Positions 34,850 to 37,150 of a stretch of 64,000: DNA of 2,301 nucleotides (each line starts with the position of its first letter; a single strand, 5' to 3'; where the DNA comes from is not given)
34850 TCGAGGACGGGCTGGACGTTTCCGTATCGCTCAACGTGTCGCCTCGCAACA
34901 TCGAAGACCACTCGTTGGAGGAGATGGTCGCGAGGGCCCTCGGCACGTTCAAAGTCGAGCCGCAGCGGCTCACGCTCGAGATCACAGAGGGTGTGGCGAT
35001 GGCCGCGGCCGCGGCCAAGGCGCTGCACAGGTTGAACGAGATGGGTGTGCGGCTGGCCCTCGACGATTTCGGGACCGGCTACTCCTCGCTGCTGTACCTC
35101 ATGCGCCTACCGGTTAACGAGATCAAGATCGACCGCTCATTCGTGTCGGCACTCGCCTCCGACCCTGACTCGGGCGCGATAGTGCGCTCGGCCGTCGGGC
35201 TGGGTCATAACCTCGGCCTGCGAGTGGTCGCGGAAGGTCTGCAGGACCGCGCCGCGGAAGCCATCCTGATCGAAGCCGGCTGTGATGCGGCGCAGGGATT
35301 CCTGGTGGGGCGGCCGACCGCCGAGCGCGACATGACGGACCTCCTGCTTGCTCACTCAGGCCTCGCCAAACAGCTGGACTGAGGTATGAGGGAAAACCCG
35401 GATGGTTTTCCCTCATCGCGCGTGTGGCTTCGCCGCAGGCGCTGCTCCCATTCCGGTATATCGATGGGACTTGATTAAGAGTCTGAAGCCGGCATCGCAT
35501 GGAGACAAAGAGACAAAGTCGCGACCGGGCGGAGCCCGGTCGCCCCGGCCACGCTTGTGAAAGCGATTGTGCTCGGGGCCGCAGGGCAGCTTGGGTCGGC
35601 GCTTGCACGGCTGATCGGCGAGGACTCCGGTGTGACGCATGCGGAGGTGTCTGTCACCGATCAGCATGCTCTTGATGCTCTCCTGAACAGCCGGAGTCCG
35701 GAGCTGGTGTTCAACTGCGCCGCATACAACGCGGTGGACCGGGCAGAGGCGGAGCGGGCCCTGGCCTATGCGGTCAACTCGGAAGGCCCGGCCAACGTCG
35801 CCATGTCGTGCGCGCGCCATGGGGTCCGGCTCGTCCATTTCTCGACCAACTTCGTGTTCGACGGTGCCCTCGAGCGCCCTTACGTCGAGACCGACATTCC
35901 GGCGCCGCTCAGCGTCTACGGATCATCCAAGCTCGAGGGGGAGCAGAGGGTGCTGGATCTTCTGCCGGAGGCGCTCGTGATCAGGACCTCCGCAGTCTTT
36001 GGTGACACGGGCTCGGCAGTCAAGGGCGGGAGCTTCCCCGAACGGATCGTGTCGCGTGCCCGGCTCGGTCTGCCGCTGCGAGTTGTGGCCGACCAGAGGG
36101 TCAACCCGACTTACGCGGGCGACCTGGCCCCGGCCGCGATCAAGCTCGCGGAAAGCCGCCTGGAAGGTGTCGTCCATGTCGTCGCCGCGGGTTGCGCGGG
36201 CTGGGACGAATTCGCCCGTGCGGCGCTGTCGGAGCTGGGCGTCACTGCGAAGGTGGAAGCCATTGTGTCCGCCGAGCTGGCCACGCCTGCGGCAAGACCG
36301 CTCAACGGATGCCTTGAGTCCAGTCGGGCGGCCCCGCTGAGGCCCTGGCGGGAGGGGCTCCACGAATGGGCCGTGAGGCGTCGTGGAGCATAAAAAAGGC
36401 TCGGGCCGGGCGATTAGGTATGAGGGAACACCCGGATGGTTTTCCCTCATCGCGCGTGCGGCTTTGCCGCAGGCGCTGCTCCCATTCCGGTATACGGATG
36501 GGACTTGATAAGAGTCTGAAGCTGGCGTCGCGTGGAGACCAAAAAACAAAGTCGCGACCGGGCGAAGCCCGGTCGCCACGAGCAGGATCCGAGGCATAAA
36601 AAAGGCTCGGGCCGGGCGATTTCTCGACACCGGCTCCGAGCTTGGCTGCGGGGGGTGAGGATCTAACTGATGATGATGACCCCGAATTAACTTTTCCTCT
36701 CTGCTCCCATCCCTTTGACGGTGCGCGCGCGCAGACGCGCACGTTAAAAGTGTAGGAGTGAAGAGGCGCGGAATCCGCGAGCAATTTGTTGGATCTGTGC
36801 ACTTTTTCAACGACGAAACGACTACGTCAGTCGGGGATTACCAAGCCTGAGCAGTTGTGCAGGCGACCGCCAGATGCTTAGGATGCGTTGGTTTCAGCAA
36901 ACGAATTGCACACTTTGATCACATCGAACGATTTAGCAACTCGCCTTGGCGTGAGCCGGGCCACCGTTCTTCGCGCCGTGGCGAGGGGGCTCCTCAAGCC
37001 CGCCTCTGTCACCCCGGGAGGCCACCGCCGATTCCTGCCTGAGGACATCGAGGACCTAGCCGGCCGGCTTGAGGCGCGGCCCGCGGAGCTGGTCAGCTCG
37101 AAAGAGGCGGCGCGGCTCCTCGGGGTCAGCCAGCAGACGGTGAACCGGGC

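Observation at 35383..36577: Two copies of a ~160-nt multi-hairpin element bracket rmlD and precede the glycan operon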

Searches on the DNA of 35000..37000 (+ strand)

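Call 4: search_rna_families(source=window, start=35000, end=37000, threshold=evalue, max_evalue=10, show_alignments=3)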
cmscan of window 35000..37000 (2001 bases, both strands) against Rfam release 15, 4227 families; matches with E-value up to 10: 4.
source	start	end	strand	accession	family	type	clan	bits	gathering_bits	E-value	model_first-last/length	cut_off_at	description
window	35157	35245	+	RF02647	Cis52_sRNA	Gene; sRNA;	-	15.8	56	4.3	1-179/179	no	Ruegeria cis52 sRNA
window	36550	36617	-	RF02784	SorX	Gene; sRNA;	-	14.8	46.6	3.1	1-73/73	no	Singlet oxygen resistance RNA X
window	36651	36691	+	RF01121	sR38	Gene; snRNA; snoRNA; CD-box;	-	13.5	50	4.4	1-59/59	no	Small nucleolar RNA sR38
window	36638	36678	+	RF01119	sR32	Gene; snRNA; snoRNA; CD-box;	-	11.6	40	5.6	10-57/57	no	Small nucleolar RNA sR32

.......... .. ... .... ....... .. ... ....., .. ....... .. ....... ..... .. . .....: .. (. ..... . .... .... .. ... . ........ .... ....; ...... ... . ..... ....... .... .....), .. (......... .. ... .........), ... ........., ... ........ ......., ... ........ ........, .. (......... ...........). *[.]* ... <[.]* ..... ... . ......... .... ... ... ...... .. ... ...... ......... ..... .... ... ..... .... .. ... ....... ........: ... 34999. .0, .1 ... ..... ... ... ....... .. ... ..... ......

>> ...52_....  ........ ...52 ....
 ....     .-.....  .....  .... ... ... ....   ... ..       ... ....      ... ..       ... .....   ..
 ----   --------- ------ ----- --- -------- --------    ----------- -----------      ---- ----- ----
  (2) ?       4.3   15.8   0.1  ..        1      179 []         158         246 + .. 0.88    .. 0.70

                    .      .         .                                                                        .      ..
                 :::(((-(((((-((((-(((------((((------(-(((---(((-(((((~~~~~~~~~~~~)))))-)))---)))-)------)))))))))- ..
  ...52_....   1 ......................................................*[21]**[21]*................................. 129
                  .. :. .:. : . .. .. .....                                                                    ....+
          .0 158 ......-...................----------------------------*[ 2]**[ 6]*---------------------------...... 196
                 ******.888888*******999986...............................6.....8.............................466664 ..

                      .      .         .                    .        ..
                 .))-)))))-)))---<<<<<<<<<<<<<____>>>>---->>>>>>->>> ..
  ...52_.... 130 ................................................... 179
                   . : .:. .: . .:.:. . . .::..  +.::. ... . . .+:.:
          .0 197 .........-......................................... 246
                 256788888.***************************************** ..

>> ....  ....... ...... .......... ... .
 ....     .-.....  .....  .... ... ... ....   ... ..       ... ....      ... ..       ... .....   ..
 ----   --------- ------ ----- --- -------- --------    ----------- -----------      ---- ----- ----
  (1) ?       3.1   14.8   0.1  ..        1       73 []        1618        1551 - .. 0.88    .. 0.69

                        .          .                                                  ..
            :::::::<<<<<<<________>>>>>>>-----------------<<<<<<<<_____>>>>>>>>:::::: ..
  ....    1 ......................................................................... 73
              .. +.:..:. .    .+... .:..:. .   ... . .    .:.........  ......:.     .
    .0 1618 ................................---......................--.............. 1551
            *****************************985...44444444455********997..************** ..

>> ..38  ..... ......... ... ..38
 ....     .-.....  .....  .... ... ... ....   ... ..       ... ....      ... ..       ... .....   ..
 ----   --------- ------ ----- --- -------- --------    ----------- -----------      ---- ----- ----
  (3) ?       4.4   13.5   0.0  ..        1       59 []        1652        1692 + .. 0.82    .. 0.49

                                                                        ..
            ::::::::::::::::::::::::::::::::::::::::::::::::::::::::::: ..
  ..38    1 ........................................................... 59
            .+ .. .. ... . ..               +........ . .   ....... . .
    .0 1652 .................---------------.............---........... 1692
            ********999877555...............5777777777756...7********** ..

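Call 12: search_dna_similar(query=window:35383-35547:+, collection=plasmids, mode=distant, max_evalue=0.01, max_rows=40)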
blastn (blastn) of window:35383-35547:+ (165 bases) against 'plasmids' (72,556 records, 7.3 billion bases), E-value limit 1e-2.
No match.

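Call 13: search_dna_similar(query=window:35383-35547:+, collection=phages, mode=distant, max_evalue=0.01, max_rows=20)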
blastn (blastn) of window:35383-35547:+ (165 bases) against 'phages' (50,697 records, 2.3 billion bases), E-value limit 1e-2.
No match.
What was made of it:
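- Tried and rejected: Plasmids and phages. blastn of the element against both collections gave no match (calls 12, 13).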

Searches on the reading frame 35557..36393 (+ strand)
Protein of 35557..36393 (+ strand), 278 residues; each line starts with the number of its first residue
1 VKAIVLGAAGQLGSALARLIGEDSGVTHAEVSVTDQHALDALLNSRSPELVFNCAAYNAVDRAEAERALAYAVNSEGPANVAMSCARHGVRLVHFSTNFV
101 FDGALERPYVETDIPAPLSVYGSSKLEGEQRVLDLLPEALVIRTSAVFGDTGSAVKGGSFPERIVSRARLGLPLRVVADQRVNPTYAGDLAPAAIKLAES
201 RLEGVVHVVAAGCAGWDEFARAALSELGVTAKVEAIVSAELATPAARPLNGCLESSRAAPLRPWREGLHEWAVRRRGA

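Call 7: find_encoding_contigs(protein=window:35557-36393:+, flank=10000, max_places=10)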
Protein window:35557-36393:+ (278 aa): 2 contigs read that carry it; 2 places shown.
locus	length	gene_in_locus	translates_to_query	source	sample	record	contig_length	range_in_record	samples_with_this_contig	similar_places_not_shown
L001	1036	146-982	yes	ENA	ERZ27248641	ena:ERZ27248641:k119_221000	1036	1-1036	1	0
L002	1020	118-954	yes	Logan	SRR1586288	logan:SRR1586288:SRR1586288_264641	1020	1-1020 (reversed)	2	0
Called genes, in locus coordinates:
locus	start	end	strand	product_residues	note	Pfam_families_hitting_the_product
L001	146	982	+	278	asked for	PF01073:3Beta_HSD (faint), PF01370:Epimerase, PF02719:Polysacc_synt_2 (faint), PF04321:RmlD_sub_bind, PF16363:GDP_Man_Dehyd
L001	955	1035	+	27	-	?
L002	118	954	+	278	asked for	PF01073:3Beta_HSD (faint), PF01370:Epimerase, PF02719:Polysacc_synt_2 (faint), PF04321:RmlD_sub_bind, PF16363:GDP_Man_Dehyd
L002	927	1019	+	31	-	?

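Call 53: search_protein_families(library=pfam, proteins=[window:35557-36393:+])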
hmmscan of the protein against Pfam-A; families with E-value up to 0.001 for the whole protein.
window:35557-36393:+ (278 aa): 5 families
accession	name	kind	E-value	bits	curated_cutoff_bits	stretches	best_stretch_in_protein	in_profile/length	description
PF04321.23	RmlD_sub_bind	-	1.2e-73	248.2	27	1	1-271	1-281/287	RmlD substrate binding domain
PF01370.27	Epimerase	-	2.1e-21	76.9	20.9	1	4-202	2-229/240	NAD dependent epimerase/dehydratase family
PF16363.11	GDP_Man_Dehyd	-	1.3e-11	45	27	1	28-168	56-200/332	GDP-mannose 4,6 dehydratase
PF02719.21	Polysacc_synt_2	-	1.2e-05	25.1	20.2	1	32-97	62-128/293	Polysaccharide biosynthesis protein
PF01073.25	3Beta_HSD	-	1.4e-05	24.7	22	1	28-198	49-228/280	3-beta hydroxysteroid dehydrogenase/isomerase family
